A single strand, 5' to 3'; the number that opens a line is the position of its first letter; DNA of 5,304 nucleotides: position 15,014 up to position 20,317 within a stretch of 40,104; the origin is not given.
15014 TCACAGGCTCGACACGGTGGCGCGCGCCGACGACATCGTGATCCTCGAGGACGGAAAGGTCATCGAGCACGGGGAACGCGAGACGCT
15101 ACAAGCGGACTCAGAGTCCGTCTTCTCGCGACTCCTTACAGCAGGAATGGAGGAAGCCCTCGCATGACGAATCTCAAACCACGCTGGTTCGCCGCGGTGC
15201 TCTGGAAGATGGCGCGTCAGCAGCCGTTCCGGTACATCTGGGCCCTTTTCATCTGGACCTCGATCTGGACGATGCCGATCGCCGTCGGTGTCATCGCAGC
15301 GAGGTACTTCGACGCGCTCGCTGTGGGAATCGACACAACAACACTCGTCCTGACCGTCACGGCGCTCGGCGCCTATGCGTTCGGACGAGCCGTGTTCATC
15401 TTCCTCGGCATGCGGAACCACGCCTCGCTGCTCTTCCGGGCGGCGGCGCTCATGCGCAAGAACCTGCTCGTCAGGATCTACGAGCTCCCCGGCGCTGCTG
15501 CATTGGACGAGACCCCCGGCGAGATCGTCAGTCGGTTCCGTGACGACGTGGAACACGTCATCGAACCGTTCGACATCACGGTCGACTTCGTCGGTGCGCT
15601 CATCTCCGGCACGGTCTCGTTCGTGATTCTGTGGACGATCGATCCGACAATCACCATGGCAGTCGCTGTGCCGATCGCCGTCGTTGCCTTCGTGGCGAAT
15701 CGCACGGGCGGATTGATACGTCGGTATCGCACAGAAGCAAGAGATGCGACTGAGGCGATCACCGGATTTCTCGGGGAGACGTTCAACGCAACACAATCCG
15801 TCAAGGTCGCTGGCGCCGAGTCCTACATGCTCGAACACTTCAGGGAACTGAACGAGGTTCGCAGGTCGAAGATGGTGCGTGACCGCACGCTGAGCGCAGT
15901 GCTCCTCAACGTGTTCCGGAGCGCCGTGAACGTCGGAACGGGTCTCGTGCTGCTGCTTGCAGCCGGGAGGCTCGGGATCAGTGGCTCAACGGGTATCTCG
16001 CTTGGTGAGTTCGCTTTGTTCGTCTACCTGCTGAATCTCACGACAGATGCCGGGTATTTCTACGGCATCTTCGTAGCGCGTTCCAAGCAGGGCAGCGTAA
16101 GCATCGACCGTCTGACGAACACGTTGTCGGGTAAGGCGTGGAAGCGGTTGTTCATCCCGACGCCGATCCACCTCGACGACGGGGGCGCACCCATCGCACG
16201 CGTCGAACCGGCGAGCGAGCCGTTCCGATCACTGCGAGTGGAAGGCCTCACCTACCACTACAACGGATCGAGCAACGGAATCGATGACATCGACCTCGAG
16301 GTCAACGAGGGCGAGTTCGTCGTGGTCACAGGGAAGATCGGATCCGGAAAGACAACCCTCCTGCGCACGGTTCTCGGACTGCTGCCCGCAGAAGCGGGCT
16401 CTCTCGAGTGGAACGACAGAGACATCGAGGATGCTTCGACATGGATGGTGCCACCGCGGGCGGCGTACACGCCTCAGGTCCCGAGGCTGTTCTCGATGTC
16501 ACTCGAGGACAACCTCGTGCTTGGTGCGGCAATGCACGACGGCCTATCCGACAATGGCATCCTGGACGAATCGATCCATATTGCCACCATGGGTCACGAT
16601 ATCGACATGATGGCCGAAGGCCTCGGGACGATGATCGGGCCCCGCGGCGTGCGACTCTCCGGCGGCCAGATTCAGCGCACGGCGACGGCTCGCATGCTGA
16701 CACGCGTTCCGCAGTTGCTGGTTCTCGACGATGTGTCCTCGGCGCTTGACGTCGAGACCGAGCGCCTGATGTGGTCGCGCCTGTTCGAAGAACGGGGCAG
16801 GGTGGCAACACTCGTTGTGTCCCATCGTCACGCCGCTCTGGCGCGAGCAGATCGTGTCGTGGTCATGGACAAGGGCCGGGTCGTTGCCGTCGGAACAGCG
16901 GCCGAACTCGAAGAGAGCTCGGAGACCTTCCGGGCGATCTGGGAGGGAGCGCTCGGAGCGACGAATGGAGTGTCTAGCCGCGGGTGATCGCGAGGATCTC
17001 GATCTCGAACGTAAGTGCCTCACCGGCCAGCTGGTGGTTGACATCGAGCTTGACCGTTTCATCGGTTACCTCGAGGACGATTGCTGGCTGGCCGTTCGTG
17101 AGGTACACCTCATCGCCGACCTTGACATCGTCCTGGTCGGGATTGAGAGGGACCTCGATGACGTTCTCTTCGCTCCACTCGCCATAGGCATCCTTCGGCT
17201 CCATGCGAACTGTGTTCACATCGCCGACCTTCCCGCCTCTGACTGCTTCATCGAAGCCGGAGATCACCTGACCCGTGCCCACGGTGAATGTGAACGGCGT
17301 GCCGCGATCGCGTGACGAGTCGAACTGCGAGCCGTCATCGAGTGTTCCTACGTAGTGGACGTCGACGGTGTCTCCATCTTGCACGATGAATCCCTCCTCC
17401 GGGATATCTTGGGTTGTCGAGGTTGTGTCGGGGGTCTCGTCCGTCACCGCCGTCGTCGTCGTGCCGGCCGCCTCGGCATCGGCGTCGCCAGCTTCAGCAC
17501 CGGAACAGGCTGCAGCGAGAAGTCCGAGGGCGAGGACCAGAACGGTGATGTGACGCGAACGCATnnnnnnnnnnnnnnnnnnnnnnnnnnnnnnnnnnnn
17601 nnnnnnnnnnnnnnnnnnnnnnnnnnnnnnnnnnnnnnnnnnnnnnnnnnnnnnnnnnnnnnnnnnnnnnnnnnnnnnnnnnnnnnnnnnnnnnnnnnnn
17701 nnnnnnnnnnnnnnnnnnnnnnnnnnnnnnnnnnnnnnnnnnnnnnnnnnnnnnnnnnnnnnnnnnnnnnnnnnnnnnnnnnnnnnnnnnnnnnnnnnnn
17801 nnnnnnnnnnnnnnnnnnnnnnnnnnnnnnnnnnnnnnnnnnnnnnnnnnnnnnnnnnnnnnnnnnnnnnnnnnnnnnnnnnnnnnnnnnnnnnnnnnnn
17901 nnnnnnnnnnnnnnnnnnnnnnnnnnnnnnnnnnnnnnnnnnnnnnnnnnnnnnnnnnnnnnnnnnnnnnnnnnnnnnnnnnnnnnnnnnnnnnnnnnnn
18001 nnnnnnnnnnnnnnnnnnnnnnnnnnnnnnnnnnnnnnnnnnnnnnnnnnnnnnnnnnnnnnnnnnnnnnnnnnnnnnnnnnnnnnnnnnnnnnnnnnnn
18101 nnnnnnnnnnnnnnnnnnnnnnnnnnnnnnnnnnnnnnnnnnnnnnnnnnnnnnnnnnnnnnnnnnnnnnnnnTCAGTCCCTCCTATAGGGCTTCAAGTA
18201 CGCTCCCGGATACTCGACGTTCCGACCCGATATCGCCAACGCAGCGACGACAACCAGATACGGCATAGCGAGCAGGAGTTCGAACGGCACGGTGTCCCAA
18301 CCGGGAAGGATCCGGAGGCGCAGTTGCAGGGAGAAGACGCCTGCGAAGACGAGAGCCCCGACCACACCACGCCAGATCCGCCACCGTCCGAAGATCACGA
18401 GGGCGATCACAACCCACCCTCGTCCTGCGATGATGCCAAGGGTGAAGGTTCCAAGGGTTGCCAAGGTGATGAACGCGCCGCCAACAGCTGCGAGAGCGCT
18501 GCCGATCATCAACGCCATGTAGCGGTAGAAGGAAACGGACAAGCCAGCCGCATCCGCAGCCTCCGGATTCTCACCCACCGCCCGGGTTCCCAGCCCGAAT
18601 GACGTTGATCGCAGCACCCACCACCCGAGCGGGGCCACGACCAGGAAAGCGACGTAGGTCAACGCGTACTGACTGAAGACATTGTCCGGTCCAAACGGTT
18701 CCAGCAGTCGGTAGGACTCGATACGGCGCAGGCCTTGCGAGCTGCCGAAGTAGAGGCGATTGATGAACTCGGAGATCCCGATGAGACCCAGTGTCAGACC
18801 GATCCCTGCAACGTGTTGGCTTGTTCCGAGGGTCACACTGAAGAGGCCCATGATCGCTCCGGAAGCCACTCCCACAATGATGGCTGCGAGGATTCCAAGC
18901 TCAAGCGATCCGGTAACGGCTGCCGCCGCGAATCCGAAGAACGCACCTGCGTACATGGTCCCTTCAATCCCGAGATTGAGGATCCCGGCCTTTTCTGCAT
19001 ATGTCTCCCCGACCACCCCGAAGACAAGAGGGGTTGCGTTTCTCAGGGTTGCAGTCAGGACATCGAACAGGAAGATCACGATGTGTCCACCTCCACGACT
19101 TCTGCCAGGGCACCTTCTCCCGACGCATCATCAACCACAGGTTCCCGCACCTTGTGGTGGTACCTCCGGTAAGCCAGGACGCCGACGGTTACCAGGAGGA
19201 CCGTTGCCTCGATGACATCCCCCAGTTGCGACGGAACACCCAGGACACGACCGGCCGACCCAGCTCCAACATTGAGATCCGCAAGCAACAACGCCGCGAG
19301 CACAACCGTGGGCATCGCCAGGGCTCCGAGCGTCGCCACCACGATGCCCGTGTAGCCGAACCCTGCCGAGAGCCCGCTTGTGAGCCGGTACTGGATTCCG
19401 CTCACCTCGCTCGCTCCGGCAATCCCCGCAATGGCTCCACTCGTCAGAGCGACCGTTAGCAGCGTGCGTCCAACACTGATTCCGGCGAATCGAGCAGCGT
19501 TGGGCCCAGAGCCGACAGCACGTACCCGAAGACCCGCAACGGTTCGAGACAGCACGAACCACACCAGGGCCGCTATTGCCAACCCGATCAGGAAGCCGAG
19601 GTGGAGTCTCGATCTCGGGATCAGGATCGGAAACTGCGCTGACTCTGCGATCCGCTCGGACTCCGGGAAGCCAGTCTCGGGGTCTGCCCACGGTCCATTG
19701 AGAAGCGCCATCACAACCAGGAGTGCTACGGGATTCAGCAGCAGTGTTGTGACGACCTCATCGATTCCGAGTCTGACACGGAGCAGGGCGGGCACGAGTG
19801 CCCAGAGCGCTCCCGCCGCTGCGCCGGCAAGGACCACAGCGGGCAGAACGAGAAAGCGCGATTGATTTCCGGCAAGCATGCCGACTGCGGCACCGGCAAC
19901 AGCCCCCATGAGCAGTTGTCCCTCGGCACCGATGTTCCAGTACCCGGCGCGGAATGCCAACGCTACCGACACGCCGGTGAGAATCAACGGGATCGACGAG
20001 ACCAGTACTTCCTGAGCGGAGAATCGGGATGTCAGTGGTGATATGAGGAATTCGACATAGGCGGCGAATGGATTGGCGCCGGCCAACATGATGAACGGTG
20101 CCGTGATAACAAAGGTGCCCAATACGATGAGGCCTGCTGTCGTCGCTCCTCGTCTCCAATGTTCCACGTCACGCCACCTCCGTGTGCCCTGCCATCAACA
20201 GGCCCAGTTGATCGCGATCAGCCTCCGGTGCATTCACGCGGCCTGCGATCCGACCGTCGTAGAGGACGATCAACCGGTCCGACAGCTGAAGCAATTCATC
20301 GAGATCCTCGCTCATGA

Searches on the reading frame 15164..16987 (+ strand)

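Call 105: search_protein_families(library=pfam, proteins=[window:15164-16987:+])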
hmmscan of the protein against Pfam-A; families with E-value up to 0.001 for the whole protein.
window:15164-16987:+ (607 aa): 6 families
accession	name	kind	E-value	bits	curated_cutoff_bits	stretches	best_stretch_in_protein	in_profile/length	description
PF00005.33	ABC_tran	-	6.3e-20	72.6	25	1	374-523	2-134/137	ABC transporter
PF00664.28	ABC_membrane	-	4e-14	53.4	28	1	39-292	16-269/274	ABC transporter transmembrane region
PF02463.25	SMC_N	-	1.8e-06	28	40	1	497-568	136-211/220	RecF/RecN/SMC N terminal domain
PF13401.12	AAA_22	-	0.00023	21.9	27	0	383-448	5-33/130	AAA domain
PF13191.12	AAA_16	-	0.0007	20.6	32.6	0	382-415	21-57/167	AAA ATPase domain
PF25199.1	nSTAND_NTPase5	-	0.00073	19.8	34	0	381-420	39-79/145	Novel STAND NTPase 5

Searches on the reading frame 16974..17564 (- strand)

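Call 5: search_protein_families(library=pfam, proteins=[window:16974-17564:-])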
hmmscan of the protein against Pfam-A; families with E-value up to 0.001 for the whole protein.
window:16974-17564:- (196 aa): 1 family
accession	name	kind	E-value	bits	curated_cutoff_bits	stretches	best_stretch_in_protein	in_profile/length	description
PF00254.34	FKBP_C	-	5.3e-23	81.6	21.1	1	61-144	5-74/94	FKBP-type peptidyl-prolyl cis-trans isomerase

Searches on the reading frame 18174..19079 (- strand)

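Call 5: search_protein_families(library=pfam, proteins=[window:18174-19079:-])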
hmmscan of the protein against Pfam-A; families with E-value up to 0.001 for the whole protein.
window:18174-19079:- (301 aa): 1 family
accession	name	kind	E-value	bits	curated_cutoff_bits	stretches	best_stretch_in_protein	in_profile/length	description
PF02653.21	BPD_transp_2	-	1.4e-31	110.1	26.8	1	10-255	4-249/269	Branched-chain amino acid transport system / permease component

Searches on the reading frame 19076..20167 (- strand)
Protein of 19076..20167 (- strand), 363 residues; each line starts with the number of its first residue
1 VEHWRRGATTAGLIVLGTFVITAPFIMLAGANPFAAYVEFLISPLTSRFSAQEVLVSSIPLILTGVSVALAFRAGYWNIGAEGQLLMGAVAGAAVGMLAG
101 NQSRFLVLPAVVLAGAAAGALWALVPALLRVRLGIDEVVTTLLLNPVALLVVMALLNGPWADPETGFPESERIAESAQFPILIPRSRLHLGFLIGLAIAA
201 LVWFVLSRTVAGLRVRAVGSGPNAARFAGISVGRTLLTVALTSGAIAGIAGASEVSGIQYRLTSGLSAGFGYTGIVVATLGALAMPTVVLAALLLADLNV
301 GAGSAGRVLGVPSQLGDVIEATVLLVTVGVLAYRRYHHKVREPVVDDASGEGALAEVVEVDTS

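Call 5: search_protein_families(library=pfam, proteins=[window:19076-20167:-])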
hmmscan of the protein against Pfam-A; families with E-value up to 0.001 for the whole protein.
window:19076-20167:- (363 aa): 1 family
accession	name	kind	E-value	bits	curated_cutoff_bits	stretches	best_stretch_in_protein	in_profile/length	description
PF02653.21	BPD_transp_2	-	3.8e-40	138.2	26.8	1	53-327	4-268/269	Branched-chain amino acid transport system / permease component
